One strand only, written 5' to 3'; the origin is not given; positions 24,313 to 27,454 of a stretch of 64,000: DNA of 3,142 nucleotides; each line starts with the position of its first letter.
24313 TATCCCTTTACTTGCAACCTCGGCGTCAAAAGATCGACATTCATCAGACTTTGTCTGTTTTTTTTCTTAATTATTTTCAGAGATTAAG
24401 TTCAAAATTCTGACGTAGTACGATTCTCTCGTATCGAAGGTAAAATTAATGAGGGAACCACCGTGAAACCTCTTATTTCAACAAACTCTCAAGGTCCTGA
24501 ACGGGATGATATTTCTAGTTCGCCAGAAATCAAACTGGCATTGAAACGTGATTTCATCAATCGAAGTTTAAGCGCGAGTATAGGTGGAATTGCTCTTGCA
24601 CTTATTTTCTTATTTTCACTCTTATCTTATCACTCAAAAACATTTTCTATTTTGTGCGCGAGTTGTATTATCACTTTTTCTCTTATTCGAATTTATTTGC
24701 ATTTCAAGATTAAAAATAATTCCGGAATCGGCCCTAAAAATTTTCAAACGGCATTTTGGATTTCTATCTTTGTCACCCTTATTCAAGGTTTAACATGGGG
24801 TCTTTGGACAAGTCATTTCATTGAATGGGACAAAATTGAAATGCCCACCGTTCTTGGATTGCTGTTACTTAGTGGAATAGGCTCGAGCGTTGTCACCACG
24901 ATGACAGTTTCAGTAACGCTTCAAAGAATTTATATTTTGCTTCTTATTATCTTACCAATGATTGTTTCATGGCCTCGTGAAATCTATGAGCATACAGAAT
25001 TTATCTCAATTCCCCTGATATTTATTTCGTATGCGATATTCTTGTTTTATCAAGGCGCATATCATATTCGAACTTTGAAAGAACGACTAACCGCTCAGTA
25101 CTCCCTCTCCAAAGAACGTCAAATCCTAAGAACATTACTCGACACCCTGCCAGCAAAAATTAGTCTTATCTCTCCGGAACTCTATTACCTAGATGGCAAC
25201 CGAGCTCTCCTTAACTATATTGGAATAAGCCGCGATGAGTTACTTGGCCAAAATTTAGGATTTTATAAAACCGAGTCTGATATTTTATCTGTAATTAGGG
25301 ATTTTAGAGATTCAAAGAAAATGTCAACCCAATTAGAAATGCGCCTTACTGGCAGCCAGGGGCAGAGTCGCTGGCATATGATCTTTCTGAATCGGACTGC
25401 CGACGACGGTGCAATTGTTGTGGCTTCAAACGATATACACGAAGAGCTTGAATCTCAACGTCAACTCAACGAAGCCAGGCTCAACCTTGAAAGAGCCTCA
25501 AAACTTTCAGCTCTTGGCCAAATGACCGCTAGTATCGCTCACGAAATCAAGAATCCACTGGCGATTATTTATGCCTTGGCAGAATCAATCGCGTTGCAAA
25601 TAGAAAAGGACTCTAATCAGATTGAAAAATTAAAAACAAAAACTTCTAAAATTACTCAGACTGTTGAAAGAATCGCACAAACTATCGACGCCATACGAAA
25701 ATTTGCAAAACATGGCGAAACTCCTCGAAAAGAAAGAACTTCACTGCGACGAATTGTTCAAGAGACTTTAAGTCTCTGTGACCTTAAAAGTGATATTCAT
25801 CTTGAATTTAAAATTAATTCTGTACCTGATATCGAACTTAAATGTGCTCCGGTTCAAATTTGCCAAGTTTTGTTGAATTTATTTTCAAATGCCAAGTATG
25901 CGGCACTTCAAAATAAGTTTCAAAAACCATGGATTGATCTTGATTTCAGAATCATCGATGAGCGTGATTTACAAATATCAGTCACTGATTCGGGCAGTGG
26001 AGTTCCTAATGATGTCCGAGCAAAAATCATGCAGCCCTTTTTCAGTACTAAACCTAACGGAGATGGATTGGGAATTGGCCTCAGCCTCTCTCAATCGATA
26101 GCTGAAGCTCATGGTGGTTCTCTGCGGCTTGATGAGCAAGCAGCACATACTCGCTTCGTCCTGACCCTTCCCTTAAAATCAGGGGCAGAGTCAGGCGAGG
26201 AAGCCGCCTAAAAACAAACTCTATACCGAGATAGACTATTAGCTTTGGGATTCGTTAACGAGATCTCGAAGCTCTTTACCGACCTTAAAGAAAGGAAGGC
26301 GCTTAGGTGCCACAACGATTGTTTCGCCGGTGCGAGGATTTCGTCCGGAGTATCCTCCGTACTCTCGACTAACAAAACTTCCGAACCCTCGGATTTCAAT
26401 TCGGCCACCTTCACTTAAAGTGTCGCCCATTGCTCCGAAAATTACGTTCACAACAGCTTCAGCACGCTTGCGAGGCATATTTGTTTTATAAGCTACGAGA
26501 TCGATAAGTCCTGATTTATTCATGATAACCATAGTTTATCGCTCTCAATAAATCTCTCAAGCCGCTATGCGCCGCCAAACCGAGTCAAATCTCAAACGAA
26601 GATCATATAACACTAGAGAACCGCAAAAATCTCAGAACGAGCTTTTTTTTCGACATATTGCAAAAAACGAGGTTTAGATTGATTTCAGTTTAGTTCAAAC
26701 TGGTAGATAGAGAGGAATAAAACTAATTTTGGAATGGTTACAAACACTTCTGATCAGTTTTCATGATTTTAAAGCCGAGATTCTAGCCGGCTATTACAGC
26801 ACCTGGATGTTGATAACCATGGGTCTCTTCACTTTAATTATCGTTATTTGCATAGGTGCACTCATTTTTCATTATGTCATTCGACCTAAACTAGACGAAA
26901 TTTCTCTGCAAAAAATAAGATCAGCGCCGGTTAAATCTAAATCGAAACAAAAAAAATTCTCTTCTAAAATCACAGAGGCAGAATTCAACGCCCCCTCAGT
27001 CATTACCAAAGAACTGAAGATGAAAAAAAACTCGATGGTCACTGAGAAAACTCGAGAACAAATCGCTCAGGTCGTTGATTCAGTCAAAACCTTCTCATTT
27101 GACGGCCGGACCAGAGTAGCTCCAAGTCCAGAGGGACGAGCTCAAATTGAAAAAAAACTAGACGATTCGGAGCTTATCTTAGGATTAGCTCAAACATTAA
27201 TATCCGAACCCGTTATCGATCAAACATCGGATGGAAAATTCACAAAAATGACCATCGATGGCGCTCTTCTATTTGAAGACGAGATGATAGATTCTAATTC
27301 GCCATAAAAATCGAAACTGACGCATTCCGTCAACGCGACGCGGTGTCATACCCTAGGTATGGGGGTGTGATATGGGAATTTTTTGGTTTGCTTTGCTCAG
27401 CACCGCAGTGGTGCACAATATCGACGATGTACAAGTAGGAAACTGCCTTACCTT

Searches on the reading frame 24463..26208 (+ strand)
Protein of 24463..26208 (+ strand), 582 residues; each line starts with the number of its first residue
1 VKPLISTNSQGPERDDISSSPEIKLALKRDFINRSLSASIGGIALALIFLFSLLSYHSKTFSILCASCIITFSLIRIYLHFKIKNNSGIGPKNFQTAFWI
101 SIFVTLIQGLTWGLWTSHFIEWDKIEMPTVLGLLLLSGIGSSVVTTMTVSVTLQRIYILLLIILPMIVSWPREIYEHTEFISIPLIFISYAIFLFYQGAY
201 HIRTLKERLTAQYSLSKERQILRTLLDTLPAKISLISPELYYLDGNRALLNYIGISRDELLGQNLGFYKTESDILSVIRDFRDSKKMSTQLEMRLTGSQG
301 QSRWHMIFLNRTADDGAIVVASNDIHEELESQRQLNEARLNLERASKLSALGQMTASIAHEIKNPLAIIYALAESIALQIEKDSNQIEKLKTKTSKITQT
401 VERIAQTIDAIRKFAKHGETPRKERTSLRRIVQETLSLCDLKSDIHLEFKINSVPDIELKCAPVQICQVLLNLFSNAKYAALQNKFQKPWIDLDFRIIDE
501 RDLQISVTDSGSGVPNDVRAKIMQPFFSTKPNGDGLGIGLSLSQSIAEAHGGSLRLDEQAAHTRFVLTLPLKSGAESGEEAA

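Call 40: search_protein_families(library=pfam, proteins=[window:24463-26208:+], max_evalue=0.001)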
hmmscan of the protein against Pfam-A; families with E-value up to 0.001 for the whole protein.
window:24463-26208:+ (582 aa): 3 families
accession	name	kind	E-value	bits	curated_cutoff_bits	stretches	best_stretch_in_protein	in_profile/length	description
PF02518.31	HATPase_c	-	5.1e-18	66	26.4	1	463-572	3-110/111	Histidine kinase-, DNA gyrase B-, and HSP90-like ATPase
PF00512.31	HisKA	-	3.5e-09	37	26.9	1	351-418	2-64/66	His Kinase A (phospho-acceptor) domain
PF13426.13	PAS_9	-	0.00084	20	27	0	242-326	13-102/103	PAS domain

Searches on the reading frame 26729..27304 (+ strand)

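Call 40: search_protein_families(library=pfam, proteins=[window:26729-27304:+], max_evalue=0.001)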
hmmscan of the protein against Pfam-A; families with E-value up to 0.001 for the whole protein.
window:26729-27304:+ (192 aa): 1 family
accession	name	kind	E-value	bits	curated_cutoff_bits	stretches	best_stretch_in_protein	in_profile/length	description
PF01848.21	HOK_GEF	-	0.00024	21.1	22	1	37-59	6-28/42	Hok/gef family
